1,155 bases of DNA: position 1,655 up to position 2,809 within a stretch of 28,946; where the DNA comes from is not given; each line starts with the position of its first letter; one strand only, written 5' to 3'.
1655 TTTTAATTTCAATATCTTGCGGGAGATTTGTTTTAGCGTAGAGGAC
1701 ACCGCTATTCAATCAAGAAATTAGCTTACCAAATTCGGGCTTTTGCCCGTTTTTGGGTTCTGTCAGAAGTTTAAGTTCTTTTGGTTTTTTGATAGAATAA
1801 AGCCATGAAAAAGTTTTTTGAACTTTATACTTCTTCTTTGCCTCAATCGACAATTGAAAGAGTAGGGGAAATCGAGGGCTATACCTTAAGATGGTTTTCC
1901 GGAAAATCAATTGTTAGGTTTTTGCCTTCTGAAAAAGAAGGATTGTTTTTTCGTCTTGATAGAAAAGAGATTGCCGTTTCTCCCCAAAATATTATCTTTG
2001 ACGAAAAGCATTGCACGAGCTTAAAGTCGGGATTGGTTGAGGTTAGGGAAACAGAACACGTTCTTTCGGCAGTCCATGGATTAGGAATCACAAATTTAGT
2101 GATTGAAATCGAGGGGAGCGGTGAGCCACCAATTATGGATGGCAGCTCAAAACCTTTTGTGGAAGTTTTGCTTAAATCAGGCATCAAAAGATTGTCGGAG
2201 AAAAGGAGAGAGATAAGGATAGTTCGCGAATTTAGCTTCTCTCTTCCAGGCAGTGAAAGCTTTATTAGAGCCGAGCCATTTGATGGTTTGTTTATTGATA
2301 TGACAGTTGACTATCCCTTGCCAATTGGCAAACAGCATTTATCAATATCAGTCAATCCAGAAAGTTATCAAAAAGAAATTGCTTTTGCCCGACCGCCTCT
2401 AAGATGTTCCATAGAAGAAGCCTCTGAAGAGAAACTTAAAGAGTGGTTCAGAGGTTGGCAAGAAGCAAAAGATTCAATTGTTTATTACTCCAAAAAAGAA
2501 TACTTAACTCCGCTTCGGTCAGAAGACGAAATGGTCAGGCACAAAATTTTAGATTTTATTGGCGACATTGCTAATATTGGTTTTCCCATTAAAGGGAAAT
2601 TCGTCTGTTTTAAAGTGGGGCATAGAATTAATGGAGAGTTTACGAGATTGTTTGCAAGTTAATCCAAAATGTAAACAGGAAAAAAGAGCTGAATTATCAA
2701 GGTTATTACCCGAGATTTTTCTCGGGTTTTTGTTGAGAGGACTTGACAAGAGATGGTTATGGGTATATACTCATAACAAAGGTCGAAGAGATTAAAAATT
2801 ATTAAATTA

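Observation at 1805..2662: Orphan LpxC with intact catalytic centre but remodelled substrate region in an apparently CPR-like genome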

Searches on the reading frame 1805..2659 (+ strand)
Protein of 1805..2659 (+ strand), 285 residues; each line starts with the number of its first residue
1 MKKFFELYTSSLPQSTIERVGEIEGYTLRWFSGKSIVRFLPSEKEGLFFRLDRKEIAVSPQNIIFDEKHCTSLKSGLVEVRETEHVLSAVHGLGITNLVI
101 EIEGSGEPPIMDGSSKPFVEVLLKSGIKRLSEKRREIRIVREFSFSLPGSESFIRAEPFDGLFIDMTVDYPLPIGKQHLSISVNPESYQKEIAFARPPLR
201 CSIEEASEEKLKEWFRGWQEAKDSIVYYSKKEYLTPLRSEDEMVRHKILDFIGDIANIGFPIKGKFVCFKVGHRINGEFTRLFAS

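Call 3: search_protein_families(library=pfam, proteins=[window:1805-2659:+], max_evalue=1)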
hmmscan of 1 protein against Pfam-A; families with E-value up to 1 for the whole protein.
window:1805-2659:+ (285 aa): 1 family
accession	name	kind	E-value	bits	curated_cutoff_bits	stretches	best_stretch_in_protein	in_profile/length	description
PF03331.19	LpxC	-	1e-55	189.6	27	1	14-281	1-264/268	UDP-3-O-acyl N-acetylglycosamine deacetylase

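Call 4: search_protein_families(library=ncbifam, proteins=[window:1805-2659:+], max_evalue=1)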
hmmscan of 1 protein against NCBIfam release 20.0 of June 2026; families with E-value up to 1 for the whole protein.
window:1805-2659:+ (285 aa): 3 families
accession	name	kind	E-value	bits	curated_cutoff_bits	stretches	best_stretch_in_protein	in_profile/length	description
TIGR00325.1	lpxC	equivalog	5.1e-39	134.4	187.25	1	15-281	4-269/297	UDP-3-O-acyl-N-acetylglucosamine deacetylase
NF009667.0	PRK13188.1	equivalog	4.5e-38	131.1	465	2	14-197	5-190/464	bifunctional UDP-3-O-[3-hydroxymyristoyl] N-acetylglucosamine deacetylase/3-hydroxyacyl-ACP dehydratase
NF009666.0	PRK13187.1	equivalog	9.1e-25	87.4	423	1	14-277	11-284/305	UDP-3-O-acyl N-acetylglycosamine deacetylase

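Call 5: search_solved_structures(query=window:1805-2659:+, max_evalue=1, show_alignments=2)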
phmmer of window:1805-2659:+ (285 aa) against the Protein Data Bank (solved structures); distinct sequences matched with E-value up to 1: 43.
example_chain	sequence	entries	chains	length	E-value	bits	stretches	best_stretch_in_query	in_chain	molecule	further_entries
7phn_A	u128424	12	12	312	4e-28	101.8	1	11-282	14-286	UDP-3-O-acyl-N-acetylglucosamine deacetylase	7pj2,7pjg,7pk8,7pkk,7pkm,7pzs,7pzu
5u39_A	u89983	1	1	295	4.3e-28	101.8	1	11-282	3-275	UDP-3-O-acyl-N-acetylglucosamine deacetylase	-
6mo4_A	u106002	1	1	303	7.5e-28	100.9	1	46-282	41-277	UDP-3-O-acyl-N-acetylglucosamine deacetylase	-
6moo_A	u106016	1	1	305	8e-28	100.9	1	47-282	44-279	UDP-3-O-acyl-N-acetylglucosamine deacetylase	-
29ak_A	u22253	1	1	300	8.4e-28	100.8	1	47-282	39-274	UDP-3-O-acyl-N-acetylglucosamine deacetylase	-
4fw3_A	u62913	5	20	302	8.5e-28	100.8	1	47-282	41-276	UDP-3-O-[3-hydroxymyristoyl] N-acetylglucosamine deacetylase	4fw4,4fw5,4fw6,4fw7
5n8c_A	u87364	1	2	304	8.8e-28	100.7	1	47-282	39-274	UDP-3-O-acyl-N-acetylglucosamine deacetylase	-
5upg_A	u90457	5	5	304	9.1e-28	100.7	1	47-282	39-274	UDP-3-O-acyl-N-acetylglucosamine deacetylase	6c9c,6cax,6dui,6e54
29ah_A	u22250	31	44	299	9.6e-28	100.6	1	47-282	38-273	UDP-3-O-acyl-N-acetylglucosamine deacetylase | UDP-3-O-[3-hydroxymyristoyl] N-acetylglucosamine deacetylase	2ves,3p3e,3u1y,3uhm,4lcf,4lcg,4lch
4j3d_A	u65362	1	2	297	9.6e-28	100.6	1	47-282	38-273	UDP-3-O-[3-hydroxymyristoyl] N-acetylglucosamine deacetylase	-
5u3b_A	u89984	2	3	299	9.8e-28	100.6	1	47-282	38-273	UDP-3-O-acyl-N-acetylglucosamine deacetylase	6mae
10ry_A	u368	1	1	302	1e-27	100.5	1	47-282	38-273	UDP-3-O-acyl-N-acetylglucosamine deacetylase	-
6mo5_A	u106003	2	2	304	1e-27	100.5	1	46-282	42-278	UDP-3-O-acyl-N-acetylglucosamine deacetylase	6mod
7k99_A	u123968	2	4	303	1e-27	100.5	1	47-282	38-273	UDP-3-O-acyl-N-acetylglucosamine deacetylase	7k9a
5vwm_A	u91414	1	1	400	1.2e-27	100.3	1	46-282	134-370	UDP-3-O-acyl-N-acetylglucosamine deacetylase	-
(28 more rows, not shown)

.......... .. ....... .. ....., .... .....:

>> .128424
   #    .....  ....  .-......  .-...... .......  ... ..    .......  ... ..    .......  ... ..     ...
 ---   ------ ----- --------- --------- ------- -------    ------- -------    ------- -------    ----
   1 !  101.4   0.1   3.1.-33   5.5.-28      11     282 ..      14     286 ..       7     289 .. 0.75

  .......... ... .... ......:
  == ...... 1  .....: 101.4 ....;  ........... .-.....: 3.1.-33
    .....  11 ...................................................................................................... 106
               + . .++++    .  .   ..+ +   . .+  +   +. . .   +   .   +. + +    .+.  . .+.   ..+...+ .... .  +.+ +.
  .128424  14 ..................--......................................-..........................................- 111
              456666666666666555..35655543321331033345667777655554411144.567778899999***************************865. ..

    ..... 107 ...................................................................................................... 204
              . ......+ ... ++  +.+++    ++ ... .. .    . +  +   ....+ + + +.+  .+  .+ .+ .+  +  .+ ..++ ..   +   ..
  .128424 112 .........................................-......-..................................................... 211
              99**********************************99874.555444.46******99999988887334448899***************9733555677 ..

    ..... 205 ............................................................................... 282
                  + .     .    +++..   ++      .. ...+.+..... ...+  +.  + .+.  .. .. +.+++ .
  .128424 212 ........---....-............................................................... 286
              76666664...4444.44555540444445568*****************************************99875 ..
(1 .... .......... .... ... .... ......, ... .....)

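Call 13: find_homologous_proteins(query=window:1805-2659:+, max_evalue=1e-10)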
Query window:1805-2659:+ (285 aa): 529 proteins with E <= 1e-10 among 1315 candidates; the best 120 are listed.
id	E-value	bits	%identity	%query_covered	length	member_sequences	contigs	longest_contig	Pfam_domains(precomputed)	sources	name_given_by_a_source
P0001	5.7e-186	635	100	100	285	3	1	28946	PF03331.20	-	-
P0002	3.4e-154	530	88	100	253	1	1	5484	PF03331.20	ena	-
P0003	8.7e-111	388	59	100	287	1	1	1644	PF03331.20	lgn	-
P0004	1.9e-108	380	58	99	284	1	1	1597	PF03331.20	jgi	jgi:UDP-3-O-[3-hydroxymyristoyl] N-acetylglucosamine deacetylase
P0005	4.3e-107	376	59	100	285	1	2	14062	PF03331.20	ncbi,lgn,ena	-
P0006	4.5e-105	369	55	100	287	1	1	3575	PF03331.20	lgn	-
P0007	1.0e-104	368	58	100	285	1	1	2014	PF03331.20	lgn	-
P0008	3.1e-104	366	55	99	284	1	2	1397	PF03331.20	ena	-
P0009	2.9e-100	353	55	100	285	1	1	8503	PF03331.20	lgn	-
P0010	3.2e-100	353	54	99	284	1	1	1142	PF03331.20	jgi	-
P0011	3.0e-93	330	60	87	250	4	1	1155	PF03331.20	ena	-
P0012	2.1e-68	249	66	61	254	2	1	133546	PF03331.20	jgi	-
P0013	6.6e-64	234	51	72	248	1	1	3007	PF03331.20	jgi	jgi:UDP-3-O-[3-hydroxymyristoyl] N-acetylglucosamine deacetylase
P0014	1.8e-39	154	38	92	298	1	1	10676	PF03331.20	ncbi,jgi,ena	-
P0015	2.1e-39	154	37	92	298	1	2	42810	PF03331.20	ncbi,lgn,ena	-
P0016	4.5e-39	153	38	92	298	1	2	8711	PF03331.20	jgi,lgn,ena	-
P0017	6.3e-39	152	38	92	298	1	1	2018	PF03331.20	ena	-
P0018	1.6e-38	151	37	92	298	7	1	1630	PF03331.20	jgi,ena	jgi:UDP-3-O-[3-hydroxymyristoyl] N-acetylglucosamine deacetylase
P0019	8.0e-37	145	36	92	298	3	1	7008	PF03331.20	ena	-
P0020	2.0e-36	144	35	100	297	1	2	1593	PF03331.20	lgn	-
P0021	6.0e-35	139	37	93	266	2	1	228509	PF03331.20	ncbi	-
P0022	8.4e-35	139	38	95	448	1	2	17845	PF03331.20,PF22818.3,PF07977.20,PF22817.3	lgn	-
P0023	1.8e-34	138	35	92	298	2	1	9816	PF03331.20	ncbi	-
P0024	1.3e-33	135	38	95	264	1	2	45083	PF03331.20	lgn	-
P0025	8.0e-33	132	35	94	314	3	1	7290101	PF03331.20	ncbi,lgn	-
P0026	5.0e-32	129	34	95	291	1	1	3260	PF03331.20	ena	-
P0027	6.6e-32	129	35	95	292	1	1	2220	PF03331.20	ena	-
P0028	9.3e-32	129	41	74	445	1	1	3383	PF03331.20,PF22818.3,PF07977.20,PF22817.3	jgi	-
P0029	5.2e-31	126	37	95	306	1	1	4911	PF03331.20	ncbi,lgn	-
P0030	6.3e-31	126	37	95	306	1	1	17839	PF03331.20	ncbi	-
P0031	9.7e-31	125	37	92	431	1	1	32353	PF03331.20,PF22818.3,PF07977.20,PF22817.3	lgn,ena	-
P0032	1.0e-30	125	34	95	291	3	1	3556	PF03331.20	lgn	-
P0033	1.5e-30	125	36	95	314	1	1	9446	PF03331.20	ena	-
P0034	1.5e-30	125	39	95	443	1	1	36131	PF03331.20,PF22818.3,PF07977.20,PF22817.3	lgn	-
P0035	3.6e-30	123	36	96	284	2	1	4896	PF03331.20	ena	-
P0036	5.7e-30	123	35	95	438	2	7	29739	PF03331.20,PF22818.3,PF07977.20,PF22817.3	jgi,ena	jgi:UDP-3-O-[3-hydroxymyristoyl] N-acetylglucosamine deacetylase/3-hydroxyacyl-[acyl-carrier-protein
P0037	5.8e-30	123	35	95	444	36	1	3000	PF03331.20,PF22818.3,PF07977.20,PF22817.3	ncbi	-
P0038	5.9e-30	123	36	90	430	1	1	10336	PF03331.20,PF22818.3,PF07977.20,PF22817.3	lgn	-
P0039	6.4e-30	123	34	95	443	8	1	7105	PF03331.20,PF22818.3,PF07977.20,PF22817.3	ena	-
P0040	7.2e-30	122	40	74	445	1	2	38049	PF03331.20,PF22818.3,PF07977.20,PF22817.3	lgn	-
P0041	8.2e-30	122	34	95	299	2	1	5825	PF03331.20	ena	-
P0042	8.3e-30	122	36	94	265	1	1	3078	PF03331.20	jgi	-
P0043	1.1e-29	122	34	95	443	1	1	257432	PF03331.20,PF22818.3,PF07977.20,PF22817.3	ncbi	-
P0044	1.3e-29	122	32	98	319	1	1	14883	PF03331.20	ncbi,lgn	ncbi:MAG: UDP-3-O-acyl-N-acetylglucosamine deacetylase [Acidobacteriota bacterium]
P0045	3.4e-29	120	33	95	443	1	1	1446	PF03331.20,PF22818.3,PF07977.20,PF22817.3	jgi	-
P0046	4.2e-29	120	36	86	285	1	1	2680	PF03331.20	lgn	-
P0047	5.6e-29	119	33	95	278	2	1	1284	PF03331.20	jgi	jgi:UDP-3-O-[3-hydroxymyristoyl] N-acetylglucosamine deacetylase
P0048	5.8e-29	119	40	71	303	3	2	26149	PF03331.20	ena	-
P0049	1.5e-28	118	36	90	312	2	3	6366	PF03331.20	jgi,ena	-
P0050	1.6e-28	118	32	99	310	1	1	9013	PF03331.20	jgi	jgi:UDP-3-O-[3-hydroxymyristoyl] N-acetylglucosamine deacetylase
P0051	1.9e-28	118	32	95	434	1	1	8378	PF03331.20,PF22818.3,PF07977.20,PF22817.3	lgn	-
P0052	3.1e-28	117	35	92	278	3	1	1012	PF03331.20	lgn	-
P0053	1.3e-27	115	33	96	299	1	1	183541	PF03331.20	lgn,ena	-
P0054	1.4e-27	115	36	95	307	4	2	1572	PF03331.20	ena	-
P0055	1.8e-27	115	33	99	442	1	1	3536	PF03331.20,PF00072.31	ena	-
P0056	2.0e-27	114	38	75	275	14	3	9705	PF03331.20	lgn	-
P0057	2.5e-27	114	35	95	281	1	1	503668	PF03331.20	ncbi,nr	ncbi:MAG: UDP-3-O-[3-hydroxymyristoyl] N-acetylglucosamine deacetylase [Verrucomicrobia bacterium]|n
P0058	2.7e-27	114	38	75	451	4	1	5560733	PF03331.20,PF00072.31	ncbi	-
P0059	2.9e-27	114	39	71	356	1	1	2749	PF03331.20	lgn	-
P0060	2.9e-27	114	33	89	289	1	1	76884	PF03331.20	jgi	jgi:UDP-3-O-[3-hydroxymyristoyl] N-acetylglucosamine deacetylase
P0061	3.0e-27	114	36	76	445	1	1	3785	PF03331.20,PF00072.31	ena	-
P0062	3.2e-27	114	34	89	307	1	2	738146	PF03331.20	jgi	jgi:UDP-3-O-[3-hydroxymyristoyl] N-acetylglucosamine deacetylase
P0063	3.4e-27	114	34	95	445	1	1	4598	PF03331.20,PF00072.31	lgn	-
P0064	5.8e-27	113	39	73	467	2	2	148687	PF03331.20,PF00072.31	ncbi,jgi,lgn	-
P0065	6.2e-27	113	32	93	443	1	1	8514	PF03331.20,PF00072.31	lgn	-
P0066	6.8e-27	113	34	92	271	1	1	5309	PF03331.20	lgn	-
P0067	7.9e-27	112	33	94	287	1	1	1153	PF03331.20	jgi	-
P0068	8.4e-27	112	33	96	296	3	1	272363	PF03331.20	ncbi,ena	-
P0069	9.6e-27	112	34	93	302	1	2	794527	PF03331.20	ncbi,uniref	ncbi:UDP-3-O-acyl-N-acetylglucosamine deacetylase [Vibrio owensii]|uniref:UDP-3-O-acyl-N-acetylgluco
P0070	1.2e-26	112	33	94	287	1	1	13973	PF03331.20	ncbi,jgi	-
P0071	1.4e-26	112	34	96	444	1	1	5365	PF03331.20,PF00072.31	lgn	-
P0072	1.5e-26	112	32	95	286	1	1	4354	PF03331.20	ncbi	-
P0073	1.7e-26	111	33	87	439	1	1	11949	PF03331.20,PF00072.31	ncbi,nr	ncbi:MAG: UDP-3-O-[3-hydroxymyristoyl] N-acetylglucosamine deacetylase [Deltaproteobacteria bacteriu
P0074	1.8e-26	111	36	75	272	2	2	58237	PF03331.20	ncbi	-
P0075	1.9e-26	111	36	76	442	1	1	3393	PF03331.20,PF00072.31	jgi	jgi:UDP-3-O-[3-hydroxymyristoyl] N-acetylglucosamine deacetylase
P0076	2.0e-26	111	37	73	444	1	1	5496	PF03331.20,PF00072.31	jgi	-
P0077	2.1e-26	111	33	90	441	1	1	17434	PF03331.20,PF00072.31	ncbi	-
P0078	2.1e-26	111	32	95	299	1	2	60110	PF03331.20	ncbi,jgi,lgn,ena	jgi:UDP-3-O-[3-hydroxymyristoyl] N-acetylglucosamine deacetylase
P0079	2.5e-26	111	31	94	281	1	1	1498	PF03331.20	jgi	jgi:UDP-3-O-[3-hydroxymyristoyl] N-acetylglucosamine deacetylase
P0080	2.7e-26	111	34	92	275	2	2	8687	PF03331.20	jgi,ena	-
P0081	2.8e-26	111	34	79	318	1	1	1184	PF03331.20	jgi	jgi:UDP-3-O-[3-hydroxymyristoyl] N-acetylglucosamine deacetylase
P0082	3.3e-26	110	34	94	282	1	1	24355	PF03331.20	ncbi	ncbi:MAG: UDP-3-O-acyl-N-acetylglucosamine deacetylase [Acidobacteriota bacterium]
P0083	3.3e-26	110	36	76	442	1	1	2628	PF03331.20,PF00072.31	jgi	jgi:UDP-3-O-[3-hydroxymyristoyl] N-acetylglucosamine deacetylase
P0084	3.6e-26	110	34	95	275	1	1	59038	PF03331.20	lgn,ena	-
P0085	4.7e-26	110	32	95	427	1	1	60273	PF03331.20,PF22818.3,PF07977.20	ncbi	-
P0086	5.2e-26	110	36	76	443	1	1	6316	PF03331.20,PF00072.31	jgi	jgi:UDP-3-O-[3-hydroxymyristoyl] N-acetylglucosamine deacetylase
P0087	6.3e-26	109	34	89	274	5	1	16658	PF03331.20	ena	-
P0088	7.9e-26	109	34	88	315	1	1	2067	PF03331.20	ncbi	ncbi:MAG: UDP-3-O-acyl-N-acetylglucosamine deacetylase [Pseudomonadota bacterium]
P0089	8.3e-26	109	33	94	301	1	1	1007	PF03331.20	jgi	jgi:UDP-3-O-[3-hydroxymyristoyl] N-acetylglucosamine deacetylase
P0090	8.7e-26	109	38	73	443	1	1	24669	PF03331.20,PF00072.31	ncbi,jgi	-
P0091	8.8e-26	109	37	72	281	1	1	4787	PF03331.20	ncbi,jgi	jgi:UDP-3-O-[3-hydroxymyristoyl] N-acetylglucosamine deacetylase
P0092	9.2e-26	109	36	73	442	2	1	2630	PF03331.20,PF00072.31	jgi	-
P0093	1.1e-25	109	33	95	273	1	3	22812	PF03331.20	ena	-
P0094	1.1e-25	109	33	93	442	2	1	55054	PF03331.20,PF00072.31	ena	-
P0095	1.2e-25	109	32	95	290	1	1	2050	PF03331.20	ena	-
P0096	1.3e-25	108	31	99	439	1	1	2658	PF03331.20,PF00072.31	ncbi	-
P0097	1.7e-25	108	34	82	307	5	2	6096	PF03331.20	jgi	jgi:UDP-3-O-[3-hydroxymyristoyl] N-acetylglucosamine deacetylase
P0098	1.7e-25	108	34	85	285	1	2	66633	PF03331.20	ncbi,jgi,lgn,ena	-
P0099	1.8e-25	108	35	87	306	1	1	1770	PF03331.20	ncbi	-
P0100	2.1e-25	108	37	73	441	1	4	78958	PF03331.20,PF00072.31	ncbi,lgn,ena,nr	ncbi:MAG: UDP-3-O-acyl-N-acetylglucosamine deacetylase [Nitrospiraceae bacterium]|nr:UDP-3-O-acyl-N-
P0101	2.2e-25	108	35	76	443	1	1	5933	PF03331.20,PF00072.31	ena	-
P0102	2.2e-25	108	35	76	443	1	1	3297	PF03331.20,PF00072.31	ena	-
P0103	2.3e-25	108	34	80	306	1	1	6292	PF03331.20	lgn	-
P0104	2.4e-25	108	36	88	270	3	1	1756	PF03331.20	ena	-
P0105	2.6e-25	107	34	82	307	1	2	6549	PF03331.20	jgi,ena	-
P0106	2.8e-25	107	36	79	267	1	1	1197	PF03331.20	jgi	jgi:UDP-3-O-acyl N-acetylglucosamine deacetylase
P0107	2.9e-25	107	34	86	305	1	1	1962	PF03331.20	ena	-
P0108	3.0e-25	107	37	73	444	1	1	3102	PF03331.20,PF00072.31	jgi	jgi:UDP-3-O-[3-hydroxymyristoyl] N-acetylglucosamine deacetylase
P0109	3.1e-25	107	38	73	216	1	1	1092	PF03331.20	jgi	jgi:UDP-3-O-[3-hydroxymyristoyl] N-acetylglucosamine deacetylase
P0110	3.2e-25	107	33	99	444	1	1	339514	PF03331.20,PF00072.31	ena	-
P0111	3.4e-25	107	36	73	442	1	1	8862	PF03331.20,PF00072.31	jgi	-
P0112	3.6e-25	107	33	88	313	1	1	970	PF03331.20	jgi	jgi:UDP-3-O-[3-hydroxymyristoyl] N-acetylglucosamine deacetylase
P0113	3.9e-25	107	31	87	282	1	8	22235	PF03331.20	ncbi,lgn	-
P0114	3.9e-25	107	34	86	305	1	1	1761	PF03331.20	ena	-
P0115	4.2e-25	107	33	86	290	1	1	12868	PF03331.20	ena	-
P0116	4.3e-25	107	36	76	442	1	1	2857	PF03331.20,PF00072.31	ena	-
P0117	4.3e-25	107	34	94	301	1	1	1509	PF03331.20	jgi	jgi:UDP-3-O-[3-hydroxymyristoyl] N-acetylglucosamine deacetylase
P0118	4.4e-25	107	34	82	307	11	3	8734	PF03331.20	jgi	jgi:UDP-3-O-[3-hydroxymyristoyl] N-acetylglucosamine deacetylase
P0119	4.6e-25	107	33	95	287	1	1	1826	PF03331.20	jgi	jgi:UDP-3-O-[3-hydroxymyristoyl] N-acetylglucosamine deacetylase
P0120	4.7e-25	107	34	94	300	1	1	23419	PF03331.20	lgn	-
